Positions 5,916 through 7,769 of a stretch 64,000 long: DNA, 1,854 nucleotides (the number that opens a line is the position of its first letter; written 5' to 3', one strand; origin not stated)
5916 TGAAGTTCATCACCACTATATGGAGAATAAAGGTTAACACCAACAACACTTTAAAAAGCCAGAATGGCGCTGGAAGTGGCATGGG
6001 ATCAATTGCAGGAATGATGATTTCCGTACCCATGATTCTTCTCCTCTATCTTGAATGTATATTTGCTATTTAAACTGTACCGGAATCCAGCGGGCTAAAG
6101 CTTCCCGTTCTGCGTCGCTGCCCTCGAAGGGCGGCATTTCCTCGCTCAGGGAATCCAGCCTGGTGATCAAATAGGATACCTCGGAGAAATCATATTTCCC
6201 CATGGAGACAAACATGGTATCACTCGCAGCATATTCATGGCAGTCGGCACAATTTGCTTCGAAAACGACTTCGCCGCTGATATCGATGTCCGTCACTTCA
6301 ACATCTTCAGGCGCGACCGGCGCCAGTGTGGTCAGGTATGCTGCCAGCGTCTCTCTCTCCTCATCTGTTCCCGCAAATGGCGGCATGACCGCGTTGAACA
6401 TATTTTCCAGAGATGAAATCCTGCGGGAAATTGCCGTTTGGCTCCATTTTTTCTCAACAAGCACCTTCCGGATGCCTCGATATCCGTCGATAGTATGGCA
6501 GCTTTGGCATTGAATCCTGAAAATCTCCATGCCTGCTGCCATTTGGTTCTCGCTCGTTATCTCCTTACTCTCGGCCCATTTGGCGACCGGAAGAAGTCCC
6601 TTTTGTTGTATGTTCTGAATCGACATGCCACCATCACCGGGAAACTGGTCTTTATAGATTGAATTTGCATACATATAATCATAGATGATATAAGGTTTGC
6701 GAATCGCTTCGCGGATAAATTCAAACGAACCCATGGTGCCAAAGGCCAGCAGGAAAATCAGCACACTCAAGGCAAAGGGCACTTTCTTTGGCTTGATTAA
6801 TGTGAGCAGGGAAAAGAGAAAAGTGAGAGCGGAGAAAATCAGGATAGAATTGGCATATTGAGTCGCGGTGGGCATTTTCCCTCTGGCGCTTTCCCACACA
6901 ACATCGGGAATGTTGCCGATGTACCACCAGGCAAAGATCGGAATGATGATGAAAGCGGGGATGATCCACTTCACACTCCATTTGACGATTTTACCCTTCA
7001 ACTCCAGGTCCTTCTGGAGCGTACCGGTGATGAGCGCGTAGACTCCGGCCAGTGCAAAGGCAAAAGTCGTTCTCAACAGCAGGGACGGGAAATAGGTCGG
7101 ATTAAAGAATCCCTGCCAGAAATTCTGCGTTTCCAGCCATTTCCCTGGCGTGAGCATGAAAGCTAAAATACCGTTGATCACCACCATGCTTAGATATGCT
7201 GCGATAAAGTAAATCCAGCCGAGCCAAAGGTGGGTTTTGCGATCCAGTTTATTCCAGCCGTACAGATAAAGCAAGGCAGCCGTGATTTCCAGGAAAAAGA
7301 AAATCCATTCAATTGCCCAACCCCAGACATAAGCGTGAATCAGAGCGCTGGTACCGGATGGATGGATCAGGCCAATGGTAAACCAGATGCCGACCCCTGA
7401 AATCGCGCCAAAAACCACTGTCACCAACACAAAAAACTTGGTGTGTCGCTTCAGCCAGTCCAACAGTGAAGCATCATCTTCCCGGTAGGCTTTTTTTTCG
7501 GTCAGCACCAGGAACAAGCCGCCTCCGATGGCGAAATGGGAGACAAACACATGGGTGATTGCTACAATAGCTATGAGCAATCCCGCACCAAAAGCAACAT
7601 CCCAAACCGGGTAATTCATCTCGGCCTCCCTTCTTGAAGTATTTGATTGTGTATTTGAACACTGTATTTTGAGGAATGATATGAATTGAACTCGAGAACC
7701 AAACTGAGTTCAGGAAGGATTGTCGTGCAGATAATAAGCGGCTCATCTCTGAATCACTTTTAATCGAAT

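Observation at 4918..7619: Cytochrome bd-like CydA homolog fused to a di-heme c domain, paired with a CydA-paralog-like second subunit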

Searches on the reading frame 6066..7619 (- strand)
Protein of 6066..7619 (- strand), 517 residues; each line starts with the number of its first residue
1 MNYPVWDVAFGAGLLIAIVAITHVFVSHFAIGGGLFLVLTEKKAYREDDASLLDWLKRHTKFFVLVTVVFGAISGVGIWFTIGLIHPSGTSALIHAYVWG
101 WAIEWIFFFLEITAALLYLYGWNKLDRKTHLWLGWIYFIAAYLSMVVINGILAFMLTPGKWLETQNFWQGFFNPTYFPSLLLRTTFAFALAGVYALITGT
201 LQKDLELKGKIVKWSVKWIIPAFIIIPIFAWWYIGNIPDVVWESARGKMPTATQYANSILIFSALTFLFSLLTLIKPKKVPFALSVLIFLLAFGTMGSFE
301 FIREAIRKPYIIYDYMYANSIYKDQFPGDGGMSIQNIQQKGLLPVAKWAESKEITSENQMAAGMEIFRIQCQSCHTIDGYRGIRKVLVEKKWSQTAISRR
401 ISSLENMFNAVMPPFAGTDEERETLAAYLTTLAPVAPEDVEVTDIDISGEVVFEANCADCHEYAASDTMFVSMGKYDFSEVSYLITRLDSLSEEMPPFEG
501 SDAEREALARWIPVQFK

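Call 3: search_protein_families(library=pfam, proteins=[window:6066-7619:-], max_evalue=1)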
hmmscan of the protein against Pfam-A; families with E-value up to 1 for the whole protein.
window:6066-7619:- (517 aa): 7 families
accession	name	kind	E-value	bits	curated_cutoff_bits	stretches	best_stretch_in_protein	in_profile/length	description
PF13442.11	Cytochrome_CBB3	-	3.7e-19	69.3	27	2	359-429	2-68/68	Cytochrome C oxidase, cbb3-type, subunit III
PF01654.22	Cyt_bd_oxida_I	-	3.5e-15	55.9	26.2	1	15-194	5-191/418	Cytochrome bd terminal oxidase subunit I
PF00034.26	Cytochrom_C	-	9.1e-07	30.6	21.3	1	361-432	2-89/90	Cytochrome c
PF14495.11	Cytochrom_C550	-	0.0011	19.1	27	1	352-376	18-42/136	Cytochrome c-550 domain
PF14522.11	Cytochrome_C7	-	0.055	13.7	24.8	0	454-464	13-23/67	Cytochrome c7 and related cytochrome c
PF09699.15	Paired_CXXCH_1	-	0.085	13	20.6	0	452-467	4-19/41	Doubled CXXCH motif (Paired_CXXCH_1)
PF14376.11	Haem_bd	-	0.15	12.5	27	0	350-376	20-47/133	Haem-binding domain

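Call 4: search_protein_families(library=ncbifam, proteins=[window:6066-7619:-], max_evalue=1)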
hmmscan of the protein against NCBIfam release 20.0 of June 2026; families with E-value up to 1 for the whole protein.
window:6066-7619:- (517 aa): 15 families
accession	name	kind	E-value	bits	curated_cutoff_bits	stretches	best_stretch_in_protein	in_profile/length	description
NF050122.1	bc1_QcrC_actin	exception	1.7e-09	37.3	200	2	349-380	126-156/253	cytochrome bc1 complex diheme cytochrome c subunit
NF045773.1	cytochro_C550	exception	3.2e-06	27.1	125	1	346-430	35-117/118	cytochrome c550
NF045930.1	Cytc6PetJCyano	equivalog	5.4e-06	26.3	135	2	358-410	26-75/110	cytochrome c6 PetJ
TIGR00782.1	ccoP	equivalog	7.9e-05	22.1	179.95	1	344-462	95-219/285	cytochrome-c oxidase, cbb3-type subunit III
NF045774.1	cytochro_C551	exception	0.00013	21.9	118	1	355-430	34-107/110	cytochrome c551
NF040606.1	CytoC_perox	subfamily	0.00015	21.1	150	1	347-383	284-321/524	di-heme-cytochrome C peroxidase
TIGR03045.1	PS_II_C550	equivalog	0.0045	16.7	177.75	1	350-376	40-67/159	photosystem II cytochrome c-550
TIGR04494.1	c550_PedF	equivalog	0.0076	16.2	122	0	328-382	16-73/133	cytochrome c-550 PedF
NF040971.1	cytc_ExtS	equivalog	0.01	15.1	100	1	328-466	48-192/262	selenite/tellurite reduction operon c-type cytochrome lipoprotein ExtS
NF011054.0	PRK14486.1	equivalog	0.016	14.7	447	0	447-500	216-273/294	putative bifunctional cbb3-type cytochrome c oxidase subunit II/cytochrome c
NF008556.0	PRK11492.1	equivalog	0.023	14.6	136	1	209-292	55-138/216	hydrogenase 4 membrane subunit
TIGR03046.1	PS_II_psbV2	equivalog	0.12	11.9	148.35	0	343-376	41-73/157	photosystem II cytochrome PsbV2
TIGR01904.2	GSu_C4xC__C2xCH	domain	0.22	11.3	27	0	454-471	49-66/73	CxxxxCH/CxxCH domain c-type cytochrome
TIGR01905.1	paired_CXXCH_1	subfamily_domain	0.25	11.3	25.2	0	454-467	6-19/41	doubled CXXCH domain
NF052246.1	SorB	equivalog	0.4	10.8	93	0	357-378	14-35/80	SorB family sulfite dehydrogenase c-type cytochrome subunit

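Call 7: search_solved_structures(query=window:6066-7619:-, max_evalue=1, show_alignments=2)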
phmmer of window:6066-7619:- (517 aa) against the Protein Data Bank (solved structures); distinct sequences matched with E-value up to 1: 21.
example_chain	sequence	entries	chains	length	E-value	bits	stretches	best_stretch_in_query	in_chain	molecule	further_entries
5doq_A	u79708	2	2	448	6.9e-06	28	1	14-164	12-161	Bd-type quinol oxidase subunit I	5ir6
9r2g_A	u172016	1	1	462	0.00042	22.1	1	22-193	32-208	Cytochrome bd menaquinol oxidase subunit I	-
6xkx_p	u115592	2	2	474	0.04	15.6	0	349-383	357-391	Cbb3-type cytochrome c oxidase subunit CcoP,Cytochrome c-type cyt cy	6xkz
7nkz_A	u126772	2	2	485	0.11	14.2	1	58-158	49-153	Probable integral membrane cytochrome D ubiquinol oxidase (Subunit I) CydA (Cytochrome BD-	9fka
7e1v_O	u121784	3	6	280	0.18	13.4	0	358-382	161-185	Cytochrome bc1 complex cytochrome c subunit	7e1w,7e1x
8hcr_C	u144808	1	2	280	0.18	13.4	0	358-382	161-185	Cytochrome bc1 complex cytochrome c subunit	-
6hwh_M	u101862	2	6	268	0.24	13.1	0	357-382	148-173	Cytochrome bc1 complex cytochrome c subunit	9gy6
8ovc_O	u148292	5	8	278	0.25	13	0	357-382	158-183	Cytochrome bc1 complex cytochrome c subunit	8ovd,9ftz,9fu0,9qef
6adq_C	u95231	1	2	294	0.27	12.9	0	357-382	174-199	Cytochrome bc1 complex cytochrome c subunit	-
9wcx_U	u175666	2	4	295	0.29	12.8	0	350-382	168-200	Cytochrome bc1 complex cytochrome c subunit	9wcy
4pw9_B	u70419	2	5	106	0.31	12.7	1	357-440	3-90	Putative cytochrome C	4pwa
6tr1_C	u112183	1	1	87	0.66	11.6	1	360-431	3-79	Cytochrome c6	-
2v08_A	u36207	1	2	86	0.72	11.5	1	360-429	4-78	CYTOCHROME C6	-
4gyd_A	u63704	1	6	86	0.74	11.4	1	447-501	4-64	Cytochrome c6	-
3ph2_B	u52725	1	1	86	0.81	11.3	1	359-430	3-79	Cytochrome c6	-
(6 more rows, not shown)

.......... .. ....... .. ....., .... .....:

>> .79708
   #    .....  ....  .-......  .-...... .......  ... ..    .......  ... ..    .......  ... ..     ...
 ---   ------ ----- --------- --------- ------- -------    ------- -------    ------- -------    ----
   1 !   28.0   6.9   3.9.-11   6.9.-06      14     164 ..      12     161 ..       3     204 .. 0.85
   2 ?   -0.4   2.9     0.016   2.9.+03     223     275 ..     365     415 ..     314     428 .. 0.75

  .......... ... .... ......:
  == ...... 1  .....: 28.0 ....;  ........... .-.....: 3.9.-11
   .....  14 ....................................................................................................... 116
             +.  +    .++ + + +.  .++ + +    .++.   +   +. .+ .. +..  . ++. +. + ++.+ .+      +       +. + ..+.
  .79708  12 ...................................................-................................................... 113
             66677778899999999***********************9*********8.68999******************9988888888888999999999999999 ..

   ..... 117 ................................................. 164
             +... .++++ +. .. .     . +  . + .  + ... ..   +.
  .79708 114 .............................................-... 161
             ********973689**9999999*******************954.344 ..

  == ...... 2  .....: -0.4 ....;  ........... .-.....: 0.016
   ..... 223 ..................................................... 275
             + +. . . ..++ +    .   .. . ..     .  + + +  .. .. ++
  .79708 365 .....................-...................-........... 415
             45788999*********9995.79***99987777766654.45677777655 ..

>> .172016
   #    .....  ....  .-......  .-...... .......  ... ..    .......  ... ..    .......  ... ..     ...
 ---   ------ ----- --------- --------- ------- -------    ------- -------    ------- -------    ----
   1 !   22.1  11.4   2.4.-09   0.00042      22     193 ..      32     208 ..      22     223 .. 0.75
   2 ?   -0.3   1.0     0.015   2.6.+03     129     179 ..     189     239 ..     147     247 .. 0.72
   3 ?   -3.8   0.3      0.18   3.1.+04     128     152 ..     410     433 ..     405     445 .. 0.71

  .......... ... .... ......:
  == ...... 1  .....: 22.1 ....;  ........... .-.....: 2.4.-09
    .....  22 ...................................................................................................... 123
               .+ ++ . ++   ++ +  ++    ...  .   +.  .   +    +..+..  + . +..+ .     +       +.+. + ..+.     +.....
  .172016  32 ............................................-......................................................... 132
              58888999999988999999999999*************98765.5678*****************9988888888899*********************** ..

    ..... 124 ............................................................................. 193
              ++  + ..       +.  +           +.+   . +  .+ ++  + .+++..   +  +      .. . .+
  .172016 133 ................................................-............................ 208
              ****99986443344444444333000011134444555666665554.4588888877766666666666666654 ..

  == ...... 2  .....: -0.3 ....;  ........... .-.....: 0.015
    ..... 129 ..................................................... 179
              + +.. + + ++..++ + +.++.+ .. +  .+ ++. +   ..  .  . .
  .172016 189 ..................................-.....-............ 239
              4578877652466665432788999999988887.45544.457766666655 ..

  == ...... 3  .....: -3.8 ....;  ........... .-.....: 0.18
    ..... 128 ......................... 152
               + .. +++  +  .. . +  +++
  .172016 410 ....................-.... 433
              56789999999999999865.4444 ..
